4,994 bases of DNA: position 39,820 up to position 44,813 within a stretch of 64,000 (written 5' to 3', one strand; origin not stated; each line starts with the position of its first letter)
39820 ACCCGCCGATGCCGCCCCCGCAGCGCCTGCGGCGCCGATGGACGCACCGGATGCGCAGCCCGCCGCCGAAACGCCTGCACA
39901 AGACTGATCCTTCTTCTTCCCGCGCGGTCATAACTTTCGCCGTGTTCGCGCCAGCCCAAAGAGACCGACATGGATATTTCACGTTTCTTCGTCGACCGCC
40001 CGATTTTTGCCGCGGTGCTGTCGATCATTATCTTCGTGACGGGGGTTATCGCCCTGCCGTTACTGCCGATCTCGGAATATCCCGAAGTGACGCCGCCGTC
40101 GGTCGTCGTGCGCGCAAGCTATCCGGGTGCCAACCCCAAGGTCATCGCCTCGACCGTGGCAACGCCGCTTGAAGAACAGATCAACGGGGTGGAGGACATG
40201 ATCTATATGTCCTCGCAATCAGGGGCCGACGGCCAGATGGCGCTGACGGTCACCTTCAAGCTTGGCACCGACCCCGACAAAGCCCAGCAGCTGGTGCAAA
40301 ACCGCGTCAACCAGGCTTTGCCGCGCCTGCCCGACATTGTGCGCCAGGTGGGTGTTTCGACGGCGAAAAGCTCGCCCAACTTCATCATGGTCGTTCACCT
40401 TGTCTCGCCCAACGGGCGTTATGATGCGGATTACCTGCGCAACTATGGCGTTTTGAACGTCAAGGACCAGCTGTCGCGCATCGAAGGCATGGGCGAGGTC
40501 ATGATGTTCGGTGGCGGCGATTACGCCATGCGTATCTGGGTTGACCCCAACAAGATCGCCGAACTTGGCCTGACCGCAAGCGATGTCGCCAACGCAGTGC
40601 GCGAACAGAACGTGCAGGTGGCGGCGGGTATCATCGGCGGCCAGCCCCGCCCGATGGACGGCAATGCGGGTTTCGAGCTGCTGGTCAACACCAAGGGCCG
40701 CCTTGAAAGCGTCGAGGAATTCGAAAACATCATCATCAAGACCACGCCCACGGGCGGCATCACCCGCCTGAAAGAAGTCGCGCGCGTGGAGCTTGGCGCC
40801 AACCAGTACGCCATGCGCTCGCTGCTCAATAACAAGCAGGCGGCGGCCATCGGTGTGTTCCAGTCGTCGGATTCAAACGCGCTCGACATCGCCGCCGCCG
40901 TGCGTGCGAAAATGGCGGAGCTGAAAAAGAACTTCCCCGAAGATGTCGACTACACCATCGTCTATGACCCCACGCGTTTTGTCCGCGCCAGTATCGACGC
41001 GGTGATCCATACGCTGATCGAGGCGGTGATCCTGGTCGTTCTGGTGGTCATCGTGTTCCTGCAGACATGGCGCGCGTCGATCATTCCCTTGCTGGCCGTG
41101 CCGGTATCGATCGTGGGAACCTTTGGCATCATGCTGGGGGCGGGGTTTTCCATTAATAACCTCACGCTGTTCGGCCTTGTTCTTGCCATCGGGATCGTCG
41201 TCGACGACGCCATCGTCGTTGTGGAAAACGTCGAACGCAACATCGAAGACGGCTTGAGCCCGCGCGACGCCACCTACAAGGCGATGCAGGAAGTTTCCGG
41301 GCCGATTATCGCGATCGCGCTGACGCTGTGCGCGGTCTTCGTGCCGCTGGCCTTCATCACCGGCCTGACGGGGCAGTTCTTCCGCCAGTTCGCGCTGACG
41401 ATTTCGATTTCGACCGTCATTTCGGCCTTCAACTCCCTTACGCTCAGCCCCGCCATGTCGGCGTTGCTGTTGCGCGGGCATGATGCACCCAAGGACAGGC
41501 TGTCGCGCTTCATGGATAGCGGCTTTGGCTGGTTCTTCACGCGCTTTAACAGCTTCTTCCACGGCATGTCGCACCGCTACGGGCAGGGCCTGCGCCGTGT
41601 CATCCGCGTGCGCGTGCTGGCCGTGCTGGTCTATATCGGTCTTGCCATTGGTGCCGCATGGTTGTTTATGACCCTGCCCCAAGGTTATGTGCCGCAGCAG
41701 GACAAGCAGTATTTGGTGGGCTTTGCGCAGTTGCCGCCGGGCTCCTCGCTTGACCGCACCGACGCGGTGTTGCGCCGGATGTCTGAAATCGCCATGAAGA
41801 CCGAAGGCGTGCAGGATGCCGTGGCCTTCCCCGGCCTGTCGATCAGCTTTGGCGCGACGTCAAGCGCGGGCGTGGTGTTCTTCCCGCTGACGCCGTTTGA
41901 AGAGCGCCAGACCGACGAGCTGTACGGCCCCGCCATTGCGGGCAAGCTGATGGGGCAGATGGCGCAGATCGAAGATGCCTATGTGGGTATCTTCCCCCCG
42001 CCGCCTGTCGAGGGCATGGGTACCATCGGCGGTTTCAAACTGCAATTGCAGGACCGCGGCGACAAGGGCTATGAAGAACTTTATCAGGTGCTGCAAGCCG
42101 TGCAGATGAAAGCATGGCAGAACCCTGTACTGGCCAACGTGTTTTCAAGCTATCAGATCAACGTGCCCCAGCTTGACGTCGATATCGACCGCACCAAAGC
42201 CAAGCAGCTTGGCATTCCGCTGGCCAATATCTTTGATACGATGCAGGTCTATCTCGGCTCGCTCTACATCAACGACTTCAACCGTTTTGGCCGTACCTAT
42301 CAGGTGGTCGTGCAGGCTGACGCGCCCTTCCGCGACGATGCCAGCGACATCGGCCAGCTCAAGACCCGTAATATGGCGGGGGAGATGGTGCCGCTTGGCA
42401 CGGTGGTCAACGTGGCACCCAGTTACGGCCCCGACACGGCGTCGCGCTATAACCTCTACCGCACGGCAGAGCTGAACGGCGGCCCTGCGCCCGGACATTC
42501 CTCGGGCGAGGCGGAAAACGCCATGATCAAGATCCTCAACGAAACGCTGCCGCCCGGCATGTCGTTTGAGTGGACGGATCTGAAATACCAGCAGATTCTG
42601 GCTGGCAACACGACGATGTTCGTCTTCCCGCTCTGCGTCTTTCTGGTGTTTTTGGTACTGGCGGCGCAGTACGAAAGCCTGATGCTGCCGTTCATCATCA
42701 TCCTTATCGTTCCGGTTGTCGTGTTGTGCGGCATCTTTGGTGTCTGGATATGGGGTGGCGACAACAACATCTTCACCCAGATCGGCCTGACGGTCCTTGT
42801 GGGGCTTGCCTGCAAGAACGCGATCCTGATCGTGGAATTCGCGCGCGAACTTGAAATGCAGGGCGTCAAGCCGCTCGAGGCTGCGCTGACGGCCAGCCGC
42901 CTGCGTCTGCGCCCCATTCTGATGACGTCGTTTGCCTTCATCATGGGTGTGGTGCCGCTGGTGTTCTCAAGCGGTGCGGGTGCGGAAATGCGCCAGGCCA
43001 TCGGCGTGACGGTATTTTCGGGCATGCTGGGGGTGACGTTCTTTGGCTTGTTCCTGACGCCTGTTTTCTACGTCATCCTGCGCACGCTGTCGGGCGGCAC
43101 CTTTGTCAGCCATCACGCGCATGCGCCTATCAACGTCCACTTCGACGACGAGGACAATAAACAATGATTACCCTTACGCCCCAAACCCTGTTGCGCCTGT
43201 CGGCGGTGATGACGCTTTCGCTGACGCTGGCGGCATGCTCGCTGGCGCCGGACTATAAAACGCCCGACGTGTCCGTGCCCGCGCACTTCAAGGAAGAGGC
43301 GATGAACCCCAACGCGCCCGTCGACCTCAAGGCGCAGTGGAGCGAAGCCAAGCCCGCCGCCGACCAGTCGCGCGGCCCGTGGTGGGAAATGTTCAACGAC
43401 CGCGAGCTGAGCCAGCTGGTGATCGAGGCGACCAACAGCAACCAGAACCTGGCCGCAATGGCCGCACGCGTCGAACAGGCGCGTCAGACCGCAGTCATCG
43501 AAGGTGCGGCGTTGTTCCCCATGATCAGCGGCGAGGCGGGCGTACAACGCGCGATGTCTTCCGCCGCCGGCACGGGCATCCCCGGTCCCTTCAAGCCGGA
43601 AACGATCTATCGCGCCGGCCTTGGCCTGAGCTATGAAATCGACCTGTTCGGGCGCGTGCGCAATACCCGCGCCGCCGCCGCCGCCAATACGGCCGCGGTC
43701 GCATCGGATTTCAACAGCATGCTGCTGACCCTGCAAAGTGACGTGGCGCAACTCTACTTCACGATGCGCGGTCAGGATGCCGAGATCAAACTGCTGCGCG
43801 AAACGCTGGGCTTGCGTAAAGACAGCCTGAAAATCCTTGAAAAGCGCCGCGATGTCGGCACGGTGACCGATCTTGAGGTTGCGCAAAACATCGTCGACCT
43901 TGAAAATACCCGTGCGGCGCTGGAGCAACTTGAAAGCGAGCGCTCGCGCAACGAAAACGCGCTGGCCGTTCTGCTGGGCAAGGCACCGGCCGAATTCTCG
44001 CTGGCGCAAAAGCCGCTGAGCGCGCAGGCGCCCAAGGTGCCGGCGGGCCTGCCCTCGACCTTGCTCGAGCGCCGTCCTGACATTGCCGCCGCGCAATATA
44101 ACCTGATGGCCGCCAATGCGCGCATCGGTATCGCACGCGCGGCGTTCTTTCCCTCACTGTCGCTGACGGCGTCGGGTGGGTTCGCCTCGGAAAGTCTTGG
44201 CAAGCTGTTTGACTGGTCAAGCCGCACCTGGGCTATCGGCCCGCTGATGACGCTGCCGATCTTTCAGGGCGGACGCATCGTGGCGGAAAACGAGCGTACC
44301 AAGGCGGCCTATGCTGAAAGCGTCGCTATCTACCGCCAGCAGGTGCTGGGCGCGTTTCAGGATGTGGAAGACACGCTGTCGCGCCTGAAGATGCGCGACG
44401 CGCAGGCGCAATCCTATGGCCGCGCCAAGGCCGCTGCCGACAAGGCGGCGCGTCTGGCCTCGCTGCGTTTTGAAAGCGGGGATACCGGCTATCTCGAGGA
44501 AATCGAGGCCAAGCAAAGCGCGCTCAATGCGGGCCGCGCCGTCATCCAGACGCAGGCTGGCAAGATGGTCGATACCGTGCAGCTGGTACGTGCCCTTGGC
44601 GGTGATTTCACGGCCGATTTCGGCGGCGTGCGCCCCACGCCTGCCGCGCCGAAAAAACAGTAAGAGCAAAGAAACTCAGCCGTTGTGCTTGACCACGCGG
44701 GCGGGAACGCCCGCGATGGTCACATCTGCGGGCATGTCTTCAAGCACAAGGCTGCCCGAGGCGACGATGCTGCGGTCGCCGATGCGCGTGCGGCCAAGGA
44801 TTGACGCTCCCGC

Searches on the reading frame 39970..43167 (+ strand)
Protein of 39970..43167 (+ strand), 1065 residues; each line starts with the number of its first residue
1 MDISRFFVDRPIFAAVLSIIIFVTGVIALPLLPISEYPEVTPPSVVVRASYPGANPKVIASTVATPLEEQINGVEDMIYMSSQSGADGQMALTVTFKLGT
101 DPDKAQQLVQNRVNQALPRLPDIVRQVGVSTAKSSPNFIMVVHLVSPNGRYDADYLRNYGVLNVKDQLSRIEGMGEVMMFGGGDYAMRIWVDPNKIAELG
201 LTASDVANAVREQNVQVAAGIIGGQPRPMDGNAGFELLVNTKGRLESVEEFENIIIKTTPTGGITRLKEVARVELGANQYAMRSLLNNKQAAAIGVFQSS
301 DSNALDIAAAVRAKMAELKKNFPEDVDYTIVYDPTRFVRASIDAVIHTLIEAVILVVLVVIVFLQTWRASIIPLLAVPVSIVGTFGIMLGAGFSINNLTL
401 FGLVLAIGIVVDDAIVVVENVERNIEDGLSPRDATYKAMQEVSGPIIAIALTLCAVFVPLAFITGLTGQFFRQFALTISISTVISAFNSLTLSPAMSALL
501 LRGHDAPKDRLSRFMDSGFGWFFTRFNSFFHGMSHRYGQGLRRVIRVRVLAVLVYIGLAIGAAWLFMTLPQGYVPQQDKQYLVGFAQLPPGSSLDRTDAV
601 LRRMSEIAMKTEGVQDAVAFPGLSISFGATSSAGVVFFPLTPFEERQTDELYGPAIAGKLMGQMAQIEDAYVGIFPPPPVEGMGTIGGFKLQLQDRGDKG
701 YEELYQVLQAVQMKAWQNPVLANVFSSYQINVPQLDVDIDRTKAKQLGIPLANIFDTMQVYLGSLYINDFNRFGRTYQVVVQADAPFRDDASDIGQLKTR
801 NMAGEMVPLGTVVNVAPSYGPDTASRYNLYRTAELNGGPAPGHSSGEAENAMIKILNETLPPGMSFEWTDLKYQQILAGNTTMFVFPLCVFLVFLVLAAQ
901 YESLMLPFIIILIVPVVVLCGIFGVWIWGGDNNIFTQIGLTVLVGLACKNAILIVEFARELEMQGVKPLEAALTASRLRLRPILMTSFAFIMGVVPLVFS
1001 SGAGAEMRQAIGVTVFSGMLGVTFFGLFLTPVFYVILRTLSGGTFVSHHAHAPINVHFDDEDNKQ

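Call 66: search_protein_families(library=ncbifam, proteins=[window:39970-43167:+], max_evalue=1e-10)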
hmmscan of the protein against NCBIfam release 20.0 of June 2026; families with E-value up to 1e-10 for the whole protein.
window:39970-43167:+ (1065 aa): 13 families
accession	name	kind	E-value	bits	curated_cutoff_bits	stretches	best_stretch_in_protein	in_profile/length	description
NF000282.2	RND_permease_1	subfamily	0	1440.3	1250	1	4-1038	1-1028/1029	multidrug efflux RND transporter permease subunit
NF000037.1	RND_perm_OqxB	exception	0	1383.6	2200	1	1-1040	1-1037/1050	multidrug efflux RND transporter permease subunit OqxB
TIGR00915.1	2A0602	subfamily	0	1156.2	940.35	1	4-1042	2-1033/1050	efflux RND transporter permease subunit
NF007842.1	PRK10555.1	equivalog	4.1e-274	912.2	1854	1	4-1038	2-1027/1036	multidrug efflux RND transporter permease AcrD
NF007131.0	PRK09577.1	equivalog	1.3e-273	910.4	1768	1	4-1038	2-1023/1045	multidrug efflux RND transporter permease subunit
NF033617.1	RND_permease_2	subfamily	6.6e-266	885.1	1250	1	4-1037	1-1007/1009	multidrug efflux RND transporter permease subunit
NF011706.2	PRK15127.1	equivalog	2.3e-258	860.1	2150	1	5-1039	3-1031/1049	multidrug efflux RND transporter permease subunit AcrB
NF007133.0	PRK09579.1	equivalog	7.2e-184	613.1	1763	1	1-1038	1-1003/1017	multidrug efflux RND transporter permease subunit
NF007798.0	PRK10503.1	equivalog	5.5e-156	520.9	1584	1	4-1041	13-1026/1040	MdtB/MuxB family multidrug efflux RND transporter permease subunit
NF007905.0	PRK10614.1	equivalog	3.1e-154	515.1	1774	1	5-1040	5-1011/1025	multidrug efflux RND transporter permease subunit MdtC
TIGR00914.1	2A0601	subfamily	2.6e-106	356.6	701.45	2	12-615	14-604/1051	CusA/CzcA family heavy metal efflux RND transporter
TIGR00916.1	2A0604s01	subfamily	1.3e-12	47.8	148.6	1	339-489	84-230/231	SecD/SecF family protein translocase subunit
TIGR00921.1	2A067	subfamily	1.8e-11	42.9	351.9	1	327-499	173-345/733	hydrophobe/amphiphile efflux-3 (HAE3) family transporter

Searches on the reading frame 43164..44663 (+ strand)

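Call 66: search_protein_families(library=ncbifam, proteins=[window:43164-44663:+], max_evalue=1e-10)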
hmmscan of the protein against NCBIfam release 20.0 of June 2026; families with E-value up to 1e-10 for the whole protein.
window:43164-44663:+ (499 aa): 8 families
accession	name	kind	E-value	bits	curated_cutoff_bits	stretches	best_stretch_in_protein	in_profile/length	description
TIGR01845.1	outer_NodT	subfamily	2e-112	376.4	210.05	1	17-480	2-459/460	efflux transporter outer membrane subunit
NF007347.1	PRK09837.1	subfamily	1.3e-62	212.2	598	1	16-482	9-459/461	Cu(I)/Ag(I) efflux RND transporter outer membrane protein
NF033143.1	efflux_OM_AdeK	equivalog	3.3e-61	207.5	900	1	63-485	48-465/480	multidrug efflux RND transporter AdeIJK outer membrane channel subunit AdeK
NF033142.1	efflux_OM_AdeC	exception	9e-51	172.9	975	1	57-482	42-462/465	multidrug efflux RND transporter AdeABC outer membrane channel subunit AdeC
NF007390.0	PRK09915.1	equivalog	3.2e-42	144.9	597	1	70-485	57-482/488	MdtP family multidrug efflux transporter outer membrane subunit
NF008524.1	PRK11459.1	equivalog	7.6e-34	117.3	650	1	11-482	8-476/478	multidrug resistance outer membrane protein MdtQ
TIGR01844.1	type_I_sec_TolC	subfamily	3.8e-30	105.2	225.15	1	81-479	4-398/414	TolC family outer membrane protein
NF047721.1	ToxDrgExpTdeA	equivalog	3.8e-27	95.3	550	1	72-409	49-380/455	toxin/drug exporter TdeA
